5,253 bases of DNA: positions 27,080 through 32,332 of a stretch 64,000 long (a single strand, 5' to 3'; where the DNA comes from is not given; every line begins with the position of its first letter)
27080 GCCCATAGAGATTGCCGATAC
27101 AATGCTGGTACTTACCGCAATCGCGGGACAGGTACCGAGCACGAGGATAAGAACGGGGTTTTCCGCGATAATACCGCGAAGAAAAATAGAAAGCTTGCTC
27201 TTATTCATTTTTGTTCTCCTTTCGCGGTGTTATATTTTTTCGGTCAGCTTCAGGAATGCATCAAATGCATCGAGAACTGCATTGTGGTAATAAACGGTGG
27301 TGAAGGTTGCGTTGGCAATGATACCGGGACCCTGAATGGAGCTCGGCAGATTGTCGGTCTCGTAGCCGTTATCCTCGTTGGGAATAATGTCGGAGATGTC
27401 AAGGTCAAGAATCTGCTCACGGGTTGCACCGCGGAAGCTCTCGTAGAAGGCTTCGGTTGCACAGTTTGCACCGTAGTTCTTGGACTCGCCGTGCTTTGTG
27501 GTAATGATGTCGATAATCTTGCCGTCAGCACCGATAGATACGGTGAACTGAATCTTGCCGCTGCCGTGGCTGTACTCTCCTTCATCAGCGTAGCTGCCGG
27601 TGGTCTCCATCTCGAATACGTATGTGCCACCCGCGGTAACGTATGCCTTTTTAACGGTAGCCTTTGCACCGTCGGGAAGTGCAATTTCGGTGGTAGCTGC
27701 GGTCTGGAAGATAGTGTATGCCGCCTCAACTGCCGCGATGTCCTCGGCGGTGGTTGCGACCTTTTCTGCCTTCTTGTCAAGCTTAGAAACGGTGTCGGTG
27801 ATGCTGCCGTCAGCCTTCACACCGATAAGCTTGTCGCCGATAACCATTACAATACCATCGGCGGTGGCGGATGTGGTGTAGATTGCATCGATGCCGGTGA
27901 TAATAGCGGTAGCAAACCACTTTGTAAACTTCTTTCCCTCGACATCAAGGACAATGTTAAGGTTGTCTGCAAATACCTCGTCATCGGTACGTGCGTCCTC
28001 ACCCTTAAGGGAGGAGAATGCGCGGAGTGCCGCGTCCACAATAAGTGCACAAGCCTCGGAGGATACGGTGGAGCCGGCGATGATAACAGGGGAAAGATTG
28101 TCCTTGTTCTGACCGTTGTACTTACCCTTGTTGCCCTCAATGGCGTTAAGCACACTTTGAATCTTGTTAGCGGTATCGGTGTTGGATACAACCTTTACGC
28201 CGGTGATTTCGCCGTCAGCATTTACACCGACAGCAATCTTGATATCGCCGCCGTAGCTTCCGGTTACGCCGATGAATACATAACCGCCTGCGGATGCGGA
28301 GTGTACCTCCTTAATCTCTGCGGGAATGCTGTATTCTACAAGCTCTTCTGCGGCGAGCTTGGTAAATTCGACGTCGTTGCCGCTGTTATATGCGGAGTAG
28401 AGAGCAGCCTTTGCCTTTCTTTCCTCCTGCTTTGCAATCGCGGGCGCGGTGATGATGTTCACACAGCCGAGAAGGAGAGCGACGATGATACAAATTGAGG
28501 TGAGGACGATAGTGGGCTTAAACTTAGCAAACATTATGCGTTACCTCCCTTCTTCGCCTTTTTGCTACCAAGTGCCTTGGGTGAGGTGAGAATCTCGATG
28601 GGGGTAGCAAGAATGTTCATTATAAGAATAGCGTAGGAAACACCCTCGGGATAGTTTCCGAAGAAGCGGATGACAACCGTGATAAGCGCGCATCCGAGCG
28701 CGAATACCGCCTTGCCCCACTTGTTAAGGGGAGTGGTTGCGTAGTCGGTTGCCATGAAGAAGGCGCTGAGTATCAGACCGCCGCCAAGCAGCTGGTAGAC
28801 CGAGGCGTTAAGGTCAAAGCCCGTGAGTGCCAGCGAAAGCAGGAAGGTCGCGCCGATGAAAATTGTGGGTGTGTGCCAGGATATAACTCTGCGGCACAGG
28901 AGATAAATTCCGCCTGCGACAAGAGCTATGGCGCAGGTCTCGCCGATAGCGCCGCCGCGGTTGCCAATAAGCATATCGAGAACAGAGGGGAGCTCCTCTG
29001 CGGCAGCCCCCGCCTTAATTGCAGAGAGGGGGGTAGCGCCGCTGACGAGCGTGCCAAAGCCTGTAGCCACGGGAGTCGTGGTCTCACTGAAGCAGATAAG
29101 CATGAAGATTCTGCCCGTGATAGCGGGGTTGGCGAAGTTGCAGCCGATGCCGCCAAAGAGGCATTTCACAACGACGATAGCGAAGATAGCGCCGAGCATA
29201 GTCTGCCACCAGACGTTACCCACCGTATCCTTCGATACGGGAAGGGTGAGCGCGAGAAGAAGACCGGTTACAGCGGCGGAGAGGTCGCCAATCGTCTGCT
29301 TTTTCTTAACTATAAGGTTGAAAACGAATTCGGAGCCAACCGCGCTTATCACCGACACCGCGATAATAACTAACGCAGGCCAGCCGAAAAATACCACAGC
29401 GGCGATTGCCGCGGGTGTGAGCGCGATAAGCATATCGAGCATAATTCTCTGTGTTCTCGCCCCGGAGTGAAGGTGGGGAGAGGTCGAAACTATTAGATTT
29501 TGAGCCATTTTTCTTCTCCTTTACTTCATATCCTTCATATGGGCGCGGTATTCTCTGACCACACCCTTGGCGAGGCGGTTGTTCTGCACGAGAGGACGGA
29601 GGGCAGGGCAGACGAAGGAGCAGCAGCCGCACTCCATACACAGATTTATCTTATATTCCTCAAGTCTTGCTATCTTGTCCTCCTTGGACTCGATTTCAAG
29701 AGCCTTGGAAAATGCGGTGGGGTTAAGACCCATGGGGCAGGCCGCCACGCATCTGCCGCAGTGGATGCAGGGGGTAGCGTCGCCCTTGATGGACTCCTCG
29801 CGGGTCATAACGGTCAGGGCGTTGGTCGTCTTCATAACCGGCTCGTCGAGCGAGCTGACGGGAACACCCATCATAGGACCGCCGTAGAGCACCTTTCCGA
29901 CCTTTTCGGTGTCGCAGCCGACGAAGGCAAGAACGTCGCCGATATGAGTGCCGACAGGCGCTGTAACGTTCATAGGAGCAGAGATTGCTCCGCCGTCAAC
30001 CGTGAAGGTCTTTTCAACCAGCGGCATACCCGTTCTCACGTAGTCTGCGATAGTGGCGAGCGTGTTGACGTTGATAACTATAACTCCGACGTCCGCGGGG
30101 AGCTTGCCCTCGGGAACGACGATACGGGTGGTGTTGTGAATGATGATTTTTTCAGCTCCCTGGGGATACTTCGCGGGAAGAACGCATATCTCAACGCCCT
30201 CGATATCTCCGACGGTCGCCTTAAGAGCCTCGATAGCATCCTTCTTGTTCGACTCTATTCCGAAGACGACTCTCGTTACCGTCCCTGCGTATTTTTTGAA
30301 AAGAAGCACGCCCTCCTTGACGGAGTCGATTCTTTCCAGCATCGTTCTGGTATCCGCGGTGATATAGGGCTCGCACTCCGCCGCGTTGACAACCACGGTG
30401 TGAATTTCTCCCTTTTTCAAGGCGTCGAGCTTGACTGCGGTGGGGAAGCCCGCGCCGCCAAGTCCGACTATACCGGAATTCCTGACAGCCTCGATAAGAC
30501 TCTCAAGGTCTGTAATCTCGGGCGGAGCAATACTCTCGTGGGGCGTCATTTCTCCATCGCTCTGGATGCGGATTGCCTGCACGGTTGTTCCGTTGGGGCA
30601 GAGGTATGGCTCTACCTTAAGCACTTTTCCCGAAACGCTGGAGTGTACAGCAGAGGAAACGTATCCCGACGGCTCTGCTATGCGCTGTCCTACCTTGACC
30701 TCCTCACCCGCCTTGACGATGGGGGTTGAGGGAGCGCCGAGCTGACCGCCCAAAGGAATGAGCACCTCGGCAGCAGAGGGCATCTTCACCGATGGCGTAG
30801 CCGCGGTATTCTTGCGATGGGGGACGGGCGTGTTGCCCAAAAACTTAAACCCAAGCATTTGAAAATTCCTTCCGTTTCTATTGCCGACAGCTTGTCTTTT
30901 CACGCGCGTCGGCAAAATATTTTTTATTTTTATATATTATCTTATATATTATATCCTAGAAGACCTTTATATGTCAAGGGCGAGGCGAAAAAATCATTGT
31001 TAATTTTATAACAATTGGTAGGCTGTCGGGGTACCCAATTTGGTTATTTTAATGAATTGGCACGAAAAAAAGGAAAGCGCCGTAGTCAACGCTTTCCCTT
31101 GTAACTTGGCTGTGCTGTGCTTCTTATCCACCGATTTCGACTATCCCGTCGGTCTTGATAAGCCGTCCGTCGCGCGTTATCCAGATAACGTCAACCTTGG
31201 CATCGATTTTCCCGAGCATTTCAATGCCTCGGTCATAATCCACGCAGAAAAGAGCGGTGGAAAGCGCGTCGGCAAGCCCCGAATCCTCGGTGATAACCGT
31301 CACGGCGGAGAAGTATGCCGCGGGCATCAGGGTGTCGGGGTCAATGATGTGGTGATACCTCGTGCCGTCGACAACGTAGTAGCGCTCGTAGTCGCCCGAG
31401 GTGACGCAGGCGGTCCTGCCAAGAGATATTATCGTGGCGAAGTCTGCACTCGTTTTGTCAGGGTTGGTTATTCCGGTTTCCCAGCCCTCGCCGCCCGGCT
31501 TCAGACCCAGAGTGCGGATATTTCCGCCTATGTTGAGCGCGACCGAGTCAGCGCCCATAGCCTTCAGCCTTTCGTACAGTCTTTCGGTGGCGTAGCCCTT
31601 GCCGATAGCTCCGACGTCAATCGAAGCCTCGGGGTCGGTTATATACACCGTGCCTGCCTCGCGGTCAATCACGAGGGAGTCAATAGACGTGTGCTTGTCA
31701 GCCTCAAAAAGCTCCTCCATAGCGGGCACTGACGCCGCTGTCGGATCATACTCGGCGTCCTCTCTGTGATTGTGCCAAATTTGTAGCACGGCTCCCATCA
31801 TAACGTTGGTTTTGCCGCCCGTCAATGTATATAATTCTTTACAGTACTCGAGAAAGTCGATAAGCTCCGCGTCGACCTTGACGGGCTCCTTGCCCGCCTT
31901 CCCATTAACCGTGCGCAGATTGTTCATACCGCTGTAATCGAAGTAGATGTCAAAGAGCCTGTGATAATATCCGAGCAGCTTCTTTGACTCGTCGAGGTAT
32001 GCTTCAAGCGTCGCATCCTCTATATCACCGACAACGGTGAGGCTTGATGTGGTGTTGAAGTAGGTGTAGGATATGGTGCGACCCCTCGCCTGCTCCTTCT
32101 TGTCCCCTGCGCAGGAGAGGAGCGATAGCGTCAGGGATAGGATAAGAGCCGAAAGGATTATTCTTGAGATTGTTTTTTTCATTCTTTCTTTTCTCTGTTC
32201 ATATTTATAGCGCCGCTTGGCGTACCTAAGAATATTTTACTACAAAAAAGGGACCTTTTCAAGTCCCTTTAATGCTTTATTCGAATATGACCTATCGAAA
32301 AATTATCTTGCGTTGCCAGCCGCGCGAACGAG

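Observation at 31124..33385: ApbE flavin transferase paired with a duplicated-domain lipoprotein carrying a non-canonical V-A-G-C-T motif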

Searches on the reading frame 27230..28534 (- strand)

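Call 5: search_protein_families(library=pfam, proteins=[window:27230-28534:-], max_evalue=1)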
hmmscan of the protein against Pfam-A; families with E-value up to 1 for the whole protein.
window:27230-28534:- (434 aa): 8 families
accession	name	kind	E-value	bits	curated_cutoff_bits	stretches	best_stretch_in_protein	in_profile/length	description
PF04205.19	FMN_bind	-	5.4e-13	49.8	22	2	94-170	2-76/77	FMN-binding domain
PF03544.19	TonB_C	-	0.013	16.3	24.6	0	95-134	15-54/79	Gram-negative bacterial TonB protein C-terminal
PF09426.16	Nyv1_longin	-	0.018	15.6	25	1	174-229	28-87/137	Vacuolar R-SNARE Nyv1, longin domain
PF13179.11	DUF4006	-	0.12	12.7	22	1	13-41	15-43/64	Family of unknown function (DUF4006)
PF11522.13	Pik1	-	0.17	12.3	25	1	123-160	12-48/50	Yeast phosphatidylinositol-4-OH kinase Pik1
PF11309.13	DUF3112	-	0.18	11.7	23.3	0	8-49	50-90/217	Protein of unknown function (DUF3112)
PF13103.11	TonB_2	-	0.2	12.2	22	0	98-135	28-65/85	TonB C terminal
PF19366.4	DUF5942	-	0.27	11.5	23.8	1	194-237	121-164/191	Domain of unknown function (DUF5942)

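Call 6: search_protein_families(library=ncbifam, proteins=[window:27230-28534:-], max_evalue=1)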
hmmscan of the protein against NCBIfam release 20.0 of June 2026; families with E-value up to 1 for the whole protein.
window:27230-28534:- (434 aa): 6 families
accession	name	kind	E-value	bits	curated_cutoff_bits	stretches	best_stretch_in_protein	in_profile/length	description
TIGR01947.1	rnfG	subfamily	8.7e-15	55.3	102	1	9-173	2-185/187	RnfABCDGE type electron transport complex subunit G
NF045876.1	RnfG_DVU2794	exception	4.8e-06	26.2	205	1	5-179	5-185/190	RnfABCDGE type electron transport complex subunit G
NF002519.0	PRK01908.1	equivalog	7.1e-05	22.5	178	1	6-121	7-128/209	electron transport complex subunit RsxG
NF033768.1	myxo_SS_tail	domain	0.14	12.3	40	0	94-127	31-64/92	AgmX/PglI C-terminal domain-containing protein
TIGR01352.1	tonB_Cterm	subfamily_domain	0.19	12.1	27.1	0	95-133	13-51/76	TonB family protein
TIGR02898.1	spore_YhcN_YlaJ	subfamily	0.31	11.4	99.75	1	11-134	2-138/158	YhcN/YlaJ family sporulation lipoprotein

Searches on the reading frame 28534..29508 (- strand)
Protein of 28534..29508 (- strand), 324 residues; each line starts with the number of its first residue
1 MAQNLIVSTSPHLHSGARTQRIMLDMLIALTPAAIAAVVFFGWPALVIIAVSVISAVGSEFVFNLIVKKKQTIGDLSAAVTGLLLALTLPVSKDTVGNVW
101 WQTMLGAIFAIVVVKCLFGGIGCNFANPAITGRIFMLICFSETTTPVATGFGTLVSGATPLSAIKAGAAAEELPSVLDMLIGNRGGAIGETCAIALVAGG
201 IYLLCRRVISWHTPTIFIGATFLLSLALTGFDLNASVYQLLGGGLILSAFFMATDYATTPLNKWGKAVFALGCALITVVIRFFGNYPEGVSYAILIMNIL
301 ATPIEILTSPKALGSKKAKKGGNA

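Call 5: search_protein_families(library=pfam, proteins=[window:28534-29508:-], max_evalue=1)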
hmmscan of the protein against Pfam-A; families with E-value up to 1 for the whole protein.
window:28534-29508:- (324 aa): 3 families
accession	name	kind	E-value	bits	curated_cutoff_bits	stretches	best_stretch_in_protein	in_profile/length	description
PF03116.20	NQR2_RnfD_RnfE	-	1.6e-99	333.5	27.7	1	7-314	2-296/296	NQR2, RnfD, RnfE family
PF04479.18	RTA1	-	0.013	15.5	24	1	191-283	36-121/208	RTA1 like protein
PF12555.13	SteA-like_C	-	0.93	10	26.4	0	47-67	26-46/52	SteA-like C-terminal domain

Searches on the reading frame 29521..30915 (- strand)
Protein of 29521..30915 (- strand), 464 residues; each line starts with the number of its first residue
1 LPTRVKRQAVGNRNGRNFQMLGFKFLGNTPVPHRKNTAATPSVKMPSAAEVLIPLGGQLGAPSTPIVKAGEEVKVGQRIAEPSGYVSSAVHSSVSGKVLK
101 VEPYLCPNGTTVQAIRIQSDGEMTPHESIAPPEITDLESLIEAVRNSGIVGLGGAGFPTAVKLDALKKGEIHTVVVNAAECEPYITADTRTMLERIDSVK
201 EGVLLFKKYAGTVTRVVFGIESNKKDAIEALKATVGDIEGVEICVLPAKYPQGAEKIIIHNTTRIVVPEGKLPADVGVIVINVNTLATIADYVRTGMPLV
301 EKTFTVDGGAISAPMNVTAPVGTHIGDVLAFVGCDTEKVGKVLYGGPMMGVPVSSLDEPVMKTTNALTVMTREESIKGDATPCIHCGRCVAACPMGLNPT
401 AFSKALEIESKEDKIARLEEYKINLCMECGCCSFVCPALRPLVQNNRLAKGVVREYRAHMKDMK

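Call 5: search_protein_families(library=pfam, proteins=[window:29521-30915:-], max_evalue=1)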
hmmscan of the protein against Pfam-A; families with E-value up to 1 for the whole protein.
window:29521-30915:- (464 aa): 19 families
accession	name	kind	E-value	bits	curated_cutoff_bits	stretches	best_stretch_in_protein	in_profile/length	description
PF01512.22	Complex1_51K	-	9.3e-44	149.4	31.2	1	144-290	1-149/150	Nuo51 FMN-binding domain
PF13375.12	RnfC_N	-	3.5e-24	85.2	25.6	1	30-122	9-101/101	RnfC Barrel sandwich hybrid domain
PF13534.11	Fer4_17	-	1e-08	36.1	22.2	2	371-398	34-61/61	4Fe-4S dicluster domain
PF13183.11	Fer4_8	-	3.1e-08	34.5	27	1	380-438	2-66/68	4Fe-4S dicluster domain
PF12838.12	Fer4_7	-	3.2e-07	31.1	27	1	383-438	2-50/52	4Fe-4S dicluster domain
PF13237.11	Fer4_10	-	3.5e-07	30.5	25.5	1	378-437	4-53/53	4Fe-4S dicluster domain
PF13187.11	Fer4_9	-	1.1e-06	29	27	2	383-438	2-49/52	4Fe-4S dicluster domain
PF12797.12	Fer4_2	-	9.2e-06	25.7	24.5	2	379-394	6-21/22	4Fe-4S binding domain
PF12837.12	Fer4_6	-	5.6e-05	23.3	25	1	379-396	5-22/24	4Fe-4S binding domain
PF10531.15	SLBB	-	0.00028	21.1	27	1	304-352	2-55/55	SLBB domain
PF25160.1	LdpA_Fe-S-bd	-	0.00031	20.9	27.6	1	382-397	27-42/49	LdpA Fe-S cluster-binding domain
PF00037.32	Fer4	-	0.00033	20.8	21.1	1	381-396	6-21/24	4Fe-4S binding domain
PF14697.11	Fer4_21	-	0.00083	19.9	35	1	380-438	5-53/59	4Fe-4S dicluster domain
PF12800.12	Fer4_4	-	0.002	18.8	24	1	383-396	4-17/17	4Fe-4S binding domain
PF17179.9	Fer4_22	-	0.0022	19.2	27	1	378-396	76-94/95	4Fe-4S dicluster domain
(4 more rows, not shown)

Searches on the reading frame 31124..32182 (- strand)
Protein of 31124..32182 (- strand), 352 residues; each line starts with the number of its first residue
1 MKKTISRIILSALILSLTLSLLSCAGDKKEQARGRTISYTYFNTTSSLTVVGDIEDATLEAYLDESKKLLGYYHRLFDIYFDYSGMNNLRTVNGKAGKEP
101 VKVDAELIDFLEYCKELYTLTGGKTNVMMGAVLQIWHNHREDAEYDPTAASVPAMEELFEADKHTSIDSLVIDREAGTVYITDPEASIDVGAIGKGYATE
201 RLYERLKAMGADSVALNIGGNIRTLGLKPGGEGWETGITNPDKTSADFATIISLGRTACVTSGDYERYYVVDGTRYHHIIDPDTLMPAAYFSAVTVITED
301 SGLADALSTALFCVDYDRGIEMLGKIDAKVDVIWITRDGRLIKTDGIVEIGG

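Call 5: search_protein_families(library=pfam, proteins=[window:31124-32182:-], max_evalue=1)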
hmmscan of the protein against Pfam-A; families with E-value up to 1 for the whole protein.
window:31124-32182:- (352 aa): 1 family
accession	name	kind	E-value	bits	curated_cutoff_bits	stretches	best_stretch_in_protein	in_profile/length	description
PF02424.20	ApbE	-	2.1e-62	211.5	25.6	1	43-333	2-265/266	ApbE family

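Call 6: search_protein_families(library=ncbifam, proteins=[window:31124-32182:-], max_evalue=1)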
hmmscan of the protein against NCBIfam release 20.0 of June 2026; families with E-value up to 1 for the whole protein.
window:31124-32182:- (352 aa): 1 family
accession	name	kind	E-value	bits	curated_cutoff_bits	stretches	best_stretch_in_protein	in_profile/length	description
NF007774.0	PRK10461.1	equivalog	2e-25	89.4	498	1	59-340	58-332/351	FAD:protein FMN transferase ApbE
